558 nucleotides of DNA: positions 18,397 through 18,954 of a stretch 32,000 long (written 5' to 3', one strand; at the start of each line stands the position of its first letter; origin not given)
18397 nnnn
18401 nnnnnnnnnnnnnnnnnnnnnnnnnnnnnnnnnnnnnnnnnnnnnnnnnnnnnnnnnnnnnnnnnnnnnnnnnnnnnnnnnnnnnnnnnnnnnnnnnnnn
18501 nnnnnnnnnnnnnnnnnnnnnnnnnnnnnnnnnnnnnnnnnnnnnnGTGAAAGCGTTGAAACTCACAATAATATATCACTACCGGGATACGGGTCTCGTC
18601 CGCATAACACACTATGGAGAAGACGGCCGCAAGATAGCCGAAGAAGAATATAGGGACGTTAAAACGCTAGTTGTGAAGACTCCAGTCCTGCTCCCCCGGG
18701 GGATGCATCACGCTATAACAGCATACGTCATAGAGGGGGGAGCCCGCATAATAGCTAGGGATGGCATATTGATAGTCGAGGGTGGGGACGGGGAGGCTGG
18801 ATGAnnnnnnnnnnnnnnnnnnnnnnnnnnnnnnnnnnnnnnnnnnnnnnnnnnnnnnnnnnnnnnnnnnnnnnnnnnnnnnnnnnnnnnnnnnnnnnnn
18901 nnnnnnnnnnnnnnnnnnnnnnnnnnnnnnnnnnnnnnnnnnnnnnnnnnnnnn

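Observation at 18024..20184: Translationally coupled five-gene operon: ESCRT-III-like protein, three orphan small proteins and a wHTH/Cys-rich regulator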

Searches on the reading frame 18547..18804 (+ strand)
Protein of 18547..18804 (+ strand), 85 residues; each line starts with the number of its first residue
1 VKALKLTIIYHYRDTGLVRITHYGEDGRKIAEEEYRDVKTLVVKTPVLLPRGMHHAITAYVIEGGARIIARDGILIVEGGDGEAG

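Call 4: search_protein_families(library=pfam, proteins=[window:18547-18804:+], max_evalue=1)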
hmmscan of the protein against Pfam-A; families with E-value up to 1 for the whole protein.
window:18547-18804:+ (85 aa): 0 families

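Call 5: search_protein_families(library=ncbifam, proteins=[window:18547-18804:+], max_evalue=1)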
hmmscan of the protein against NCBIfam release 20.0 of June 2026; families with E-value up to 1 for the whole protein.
window:18547-18804:+ (85 aa): 0 families

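Call 27: search_solved_structures(query=A5, max_evalue=10)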
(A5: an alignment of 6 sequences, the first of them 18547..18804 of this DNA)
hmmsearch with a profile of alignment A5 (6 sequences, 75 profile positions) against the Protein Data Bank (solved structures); distinct sequences matched with E-value up to 10: 22.
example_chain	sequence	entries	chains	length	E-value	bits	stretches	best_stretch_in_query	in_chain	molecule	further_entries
1smb_A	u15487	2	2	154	0.36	14.1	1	15-42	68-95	17kD fetal brain protein | GOLGI-ASSOCIATED PLANT PATHOGENESIS-RELATED PROTEIN 1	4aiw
8tvj_E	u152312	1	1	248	0.93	12.8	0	8-29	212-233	Outer surface protein A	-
1fj1_E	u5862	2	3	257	0.94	12.7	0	8-29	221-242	OUTER SURFACE PROTEIN A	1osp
7jwg_C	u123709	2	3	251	0.96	12.7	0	8-29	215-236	Outer surface protein A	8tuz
7t25_E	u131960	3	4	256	1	12.6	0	8-29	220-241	Outer surface protein A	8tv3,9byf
8tvd_E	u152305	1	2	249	1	12.6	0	8-28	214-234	Outer surface protein A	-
5uq7_C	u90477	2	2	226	1.1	12.5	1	39-66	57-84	50S ribosomal protein L1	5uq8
4v5a_BC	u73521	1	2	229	1.1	12.5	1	39-66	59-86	50S RIBOSOMAL PROTEIN L1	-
6m8r_G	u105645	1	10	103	1.1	12.5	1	2-33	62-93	BTB/POZ domain-containing protein KCTD16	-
6i0q_A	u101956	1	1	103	1.1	12.5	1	2-33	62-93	BTB/POZ domain-containing protein KCTD16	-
5ot7_f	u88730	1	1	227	1.2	12.5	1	39-66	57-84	50S ribosomal protein L1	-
4u1u_B5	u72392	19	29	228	1.2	12.4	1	39-66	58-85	50S ribosomal protein L1 | RIBOSOMAL PROTEIN L1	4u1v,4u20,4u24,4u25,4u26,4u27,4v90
2om7_K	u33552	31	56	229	1.2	12.4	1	39-66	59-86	50S ribosomal protein L1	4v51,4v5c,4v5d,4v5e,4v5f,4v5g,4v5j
6ocp_A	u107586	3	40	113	1.2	12.4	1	2-33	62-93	BTB/POZ domain-containing protein KCTD16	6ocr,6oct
4wf1_B5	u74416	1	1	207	1.2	12.4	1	39-66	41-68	50S ribosomal protein L1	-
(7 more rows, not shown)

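Call 39: search_protein_families(library=phrogs, proteins=[window:18547-18804:+], max_evalue=0.1)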
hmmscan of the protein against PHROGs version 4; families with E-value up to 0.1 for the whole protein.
window:18547-18804:+ (85 aa): 1 family
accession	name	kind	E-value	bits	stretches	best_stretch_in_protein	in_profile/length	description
phrog_10400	-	unknown function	0.0053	17.6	0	20-32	6-18/39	-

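Call 40: search_protein_families(library=padloc, proteins=[window:18547-18804:+], max_evalue=0.1)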
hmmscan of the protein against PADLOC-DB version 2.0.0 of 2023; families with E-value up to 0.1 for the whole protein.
window:18547-18804:+ (85 aa): 0 families

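Call 102: search_protein_families(library=pfam, alignment_id=A5, max_evalue=1)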
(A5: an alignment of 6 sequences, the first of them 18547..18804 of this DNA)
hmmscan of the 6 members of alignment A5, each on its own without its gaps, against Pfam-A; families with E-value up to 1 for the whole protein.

A. member 1, window:18547-18804:+ (85 aa): 0 families

B. families by the number of members that match (of 6 scanned): 2 families
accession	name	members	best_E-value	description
PF07661.19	MORN_2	3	0.018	MORN repeat variant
PF16662.10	FLYWCH_u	1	0.021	FLYWCH-type zinc finger-containing protein 1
